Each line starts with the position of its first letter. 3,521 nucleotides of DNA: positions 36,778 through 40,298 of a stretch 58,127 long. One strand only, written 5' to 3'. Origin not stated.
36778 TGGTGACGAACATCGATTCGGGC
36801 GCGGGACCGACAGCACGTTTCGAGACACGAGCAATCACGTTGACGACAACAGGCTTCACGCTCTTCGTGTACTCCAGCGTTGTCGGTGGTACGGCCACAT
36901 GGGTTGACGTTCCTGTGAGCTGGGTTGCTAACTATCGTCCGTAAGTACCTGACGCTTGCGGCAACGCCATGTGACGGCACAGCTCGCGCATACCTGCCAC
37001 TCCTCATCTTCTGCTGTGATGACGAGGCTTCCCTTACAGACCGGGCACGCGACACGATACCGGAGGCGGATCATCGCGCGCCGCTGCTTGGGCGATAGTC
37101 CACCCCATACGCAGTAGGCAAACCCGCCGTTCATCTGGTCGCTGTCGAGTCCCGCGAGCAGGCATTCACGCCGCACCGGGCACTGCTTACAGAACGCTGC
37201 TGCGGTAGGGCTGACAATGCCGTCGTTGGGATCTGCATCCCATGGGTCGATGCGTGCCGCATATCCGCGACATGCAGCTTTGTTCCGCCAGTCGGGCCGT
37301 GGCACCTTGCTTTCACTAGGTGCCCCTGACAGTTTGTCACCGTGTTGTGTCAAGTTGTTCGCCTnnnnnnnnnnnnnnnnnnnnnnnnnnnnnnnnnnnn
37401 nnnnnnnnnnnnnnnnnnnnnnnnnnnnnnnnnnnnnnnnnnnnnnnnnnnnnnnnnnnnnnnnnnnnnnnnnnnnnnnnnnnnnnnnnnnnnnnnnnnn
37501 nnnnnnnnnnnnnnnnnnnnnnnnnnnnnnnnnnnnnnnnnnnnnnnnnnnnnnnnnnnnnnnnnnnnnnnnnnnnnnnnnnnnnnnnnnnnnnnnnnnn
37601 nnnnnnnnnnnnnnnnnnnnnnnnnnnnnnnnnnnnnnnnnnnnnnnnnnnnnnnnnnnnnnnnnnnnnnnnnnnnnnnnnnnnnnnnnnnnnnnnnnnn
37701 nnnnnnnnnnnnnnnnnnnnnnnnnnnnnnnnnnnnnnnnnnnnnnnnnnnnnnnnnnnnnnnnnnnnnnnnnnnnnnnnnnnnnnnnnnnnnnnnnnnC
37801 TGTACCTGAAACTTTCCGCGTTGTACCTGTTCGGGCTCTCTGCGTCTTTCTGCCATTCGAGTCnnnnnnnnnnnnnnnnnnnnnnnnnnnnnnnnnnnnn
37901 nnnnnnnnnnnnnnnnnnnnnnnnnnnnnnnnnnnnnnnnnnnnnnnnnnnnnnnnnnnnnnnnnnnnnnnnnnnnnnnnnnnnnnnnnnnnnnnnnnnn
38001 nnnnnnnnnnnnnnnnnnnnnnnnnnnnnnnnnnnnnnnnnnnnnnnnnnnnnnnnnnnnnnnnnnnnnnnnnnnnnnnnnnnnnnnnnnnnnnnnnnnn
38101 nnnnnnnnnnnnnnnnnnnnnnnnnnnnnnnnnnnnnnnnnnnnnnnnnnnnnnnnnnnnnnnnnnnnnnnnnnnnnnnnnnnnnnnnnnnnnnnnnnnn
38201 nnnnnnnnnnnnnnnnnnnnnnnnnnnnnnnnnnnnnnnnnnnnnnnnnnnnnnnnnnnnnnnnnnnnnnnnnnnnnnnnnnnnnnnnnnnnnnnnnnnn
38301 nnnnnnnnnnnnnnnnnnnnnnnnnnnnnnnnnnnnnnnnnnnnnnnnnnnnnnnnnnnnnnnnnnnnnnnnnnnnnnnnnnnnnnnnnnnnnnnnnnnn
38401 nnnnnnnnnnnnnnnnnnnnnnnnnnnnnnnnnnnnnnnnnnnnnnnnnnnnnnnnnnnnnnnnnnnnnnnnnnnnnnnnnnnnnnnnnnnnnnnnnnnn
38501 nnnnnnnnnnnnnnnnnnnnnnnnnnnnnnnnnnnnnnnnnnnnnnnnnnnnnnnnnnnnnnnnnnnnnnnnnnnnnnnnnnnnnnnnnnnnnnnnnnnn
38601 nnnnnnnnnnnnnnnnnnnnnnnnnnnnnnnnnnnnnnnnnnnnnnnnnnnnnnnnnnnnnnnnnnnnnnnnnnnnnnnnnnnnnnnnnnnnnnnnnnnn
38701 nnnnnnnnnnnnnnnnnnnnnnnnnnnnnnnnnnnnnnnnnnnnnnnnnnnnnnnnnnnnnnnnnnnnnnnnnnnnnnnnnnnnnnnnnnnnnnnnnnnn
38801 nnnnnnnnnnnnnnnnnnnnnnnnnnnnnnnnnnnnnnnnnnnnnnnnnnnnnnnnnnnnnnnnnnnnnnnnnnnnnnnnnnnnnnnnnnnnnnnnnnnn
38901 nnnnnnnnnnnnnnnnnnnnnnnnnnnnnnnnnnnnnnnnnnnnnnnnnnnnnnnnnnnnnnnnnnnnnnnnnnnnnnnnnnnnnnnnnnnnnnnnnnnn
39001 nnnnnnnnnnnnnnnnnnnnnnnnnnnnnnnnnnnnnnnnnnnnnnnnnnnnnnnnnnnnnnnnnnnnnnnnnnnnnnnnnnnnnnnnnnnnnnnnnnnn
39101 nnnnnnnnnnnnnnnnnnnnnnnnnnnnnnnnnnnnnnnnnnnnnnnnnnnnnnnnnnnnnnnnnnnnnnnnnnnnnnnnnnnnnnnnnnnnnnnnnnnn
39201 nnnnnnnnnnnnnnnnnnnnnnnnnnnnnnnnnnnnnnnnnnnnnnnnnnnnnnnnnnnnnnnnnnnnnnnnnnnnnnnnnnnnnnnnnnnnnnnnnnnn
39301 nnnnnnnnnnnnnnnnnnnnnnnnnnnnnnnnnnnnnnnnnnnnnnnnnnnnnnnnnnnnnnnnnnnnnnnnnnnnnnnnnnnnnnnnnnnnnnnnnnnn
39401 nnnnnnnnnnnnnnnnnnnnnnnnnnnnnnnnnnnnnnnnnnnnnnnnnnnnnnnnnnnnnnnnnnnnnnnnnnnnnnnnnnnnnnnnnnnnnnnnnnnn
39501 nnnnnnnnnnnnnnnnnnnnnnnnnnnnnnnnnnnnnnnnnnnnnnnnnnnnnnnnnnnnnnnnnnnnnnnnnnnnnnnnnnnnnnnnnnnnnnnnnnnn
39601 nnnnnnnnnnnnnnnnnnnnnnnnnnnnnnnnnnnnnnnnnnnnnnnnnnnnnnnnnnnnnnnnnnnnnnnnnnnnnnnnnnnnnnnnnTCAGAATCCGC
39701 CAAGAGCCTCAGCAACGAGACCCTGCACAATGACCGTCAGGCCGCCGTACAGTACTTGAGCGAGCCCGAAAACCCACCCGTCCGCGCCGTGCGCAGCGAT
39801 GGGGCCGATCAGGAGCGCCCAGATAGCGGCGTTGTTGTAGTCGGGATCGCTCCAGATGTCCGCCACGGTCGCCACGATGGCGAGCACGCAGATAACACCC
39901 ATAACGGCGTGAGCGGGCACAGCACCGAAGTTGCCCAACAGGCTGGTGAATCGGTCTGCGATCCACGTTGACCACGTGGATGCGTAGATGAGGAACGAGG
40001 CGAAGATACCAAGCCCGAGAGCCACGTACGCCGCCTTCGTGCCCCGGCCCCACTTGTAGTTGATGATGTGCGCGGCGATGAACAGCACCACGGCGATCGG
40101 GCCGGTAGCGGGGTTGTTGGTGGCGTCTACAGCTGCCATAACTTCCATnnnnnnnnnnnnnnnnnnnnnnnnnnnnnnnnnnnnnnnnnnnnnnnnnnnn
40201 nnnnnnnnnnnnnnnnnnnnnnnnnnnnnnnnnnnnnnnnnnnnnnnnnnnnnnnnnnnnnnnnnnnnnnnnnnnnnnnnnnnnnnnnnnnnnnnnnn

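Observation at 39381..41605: Three dense patches of alternating-GC (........) motifs inside the FtsK-like and neighbouring membrane-protein genes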

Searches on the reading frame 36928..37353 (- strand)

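Call 22: search_protein_families(library=phrogs, proteins=[window:36928-37353:-], max_evalue=0.001)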
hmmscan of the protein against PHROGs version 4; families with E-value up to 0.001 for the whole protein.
window:36928-37353:- (141 aa): 8 families
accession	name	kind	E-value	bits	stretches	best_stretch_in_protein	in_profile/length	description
phrog_472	-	transcription regulation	5.9e-13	49.5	1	15-99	33-112/523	WhiB transcriptional factor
phrog_1333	-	unknown function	2.2e-12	48.4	1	14-111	12-111/166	-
phrog_10071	-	transcription regulation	6.8e-12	46.4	1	19-93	10-80/196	transcriptional regulator WhiB-like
phrog_14459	-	transcription regulation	5.1e-10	40.9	1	21-100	15-87/137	transcriptional regulator WhiB-like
phrog_8273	-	unknown function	5.4e-09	37.3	1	20-136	108-213/216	-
phrog_12112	-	transcription regulation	4.8e-07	31.1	1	17-92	2-64/130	transcriptional regulator WhiB-like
phrog_14304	-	transcription regulation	5.2e-06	27.4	1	20-93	42-122/187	transcriptional regulator WhiB-like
phrog_1821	-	transcription regulation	0.00055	20.9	1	21-67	15-59/89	transcriptional regulator WhiB-like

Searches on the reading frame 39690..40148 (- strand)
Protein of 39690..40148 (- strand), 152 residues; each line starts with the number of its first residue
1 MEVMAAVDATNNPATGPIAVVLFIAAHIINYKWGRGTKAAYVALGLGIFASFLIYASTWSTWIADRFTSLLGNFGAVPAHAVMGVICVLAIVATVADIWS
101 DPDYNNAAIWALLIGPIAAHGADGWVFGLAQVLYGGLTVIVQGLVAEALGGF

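Call 6: search_protein_families(library=pfam, proteins=[window:39690-40148:-], max_evalue=0.01)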
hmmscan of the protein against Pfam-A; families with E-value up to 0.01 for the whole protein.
window:39690-40148:- (152 aa): 0 families

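Call 22: search_protein_families(library=phrogs, proteins=[window:39690-40148:-], max_evalue=0.001)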
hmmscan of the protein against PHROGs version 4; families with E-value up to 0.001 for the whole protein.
window:39690-40148:- (152 aa): 0 families

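Call 24: search_protein_families(library=pfam, proteins=[window:39690-40148:-], max_evalue=10)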
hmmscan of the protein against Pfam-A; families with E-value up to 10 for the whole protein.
window:39690-40148:- (152 aa): 2 families
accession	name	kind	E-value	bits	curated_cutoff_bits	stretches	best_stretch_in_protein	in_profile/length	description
PF16307.10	DUF4949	-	0.19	12.3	31.1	1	103-124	31-52/110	Domain of unknown function (DUF4949)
PF24661.1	DUF7649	-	3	8.4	27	1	16-64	26-74/85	Domain of unknown function (DUF7649)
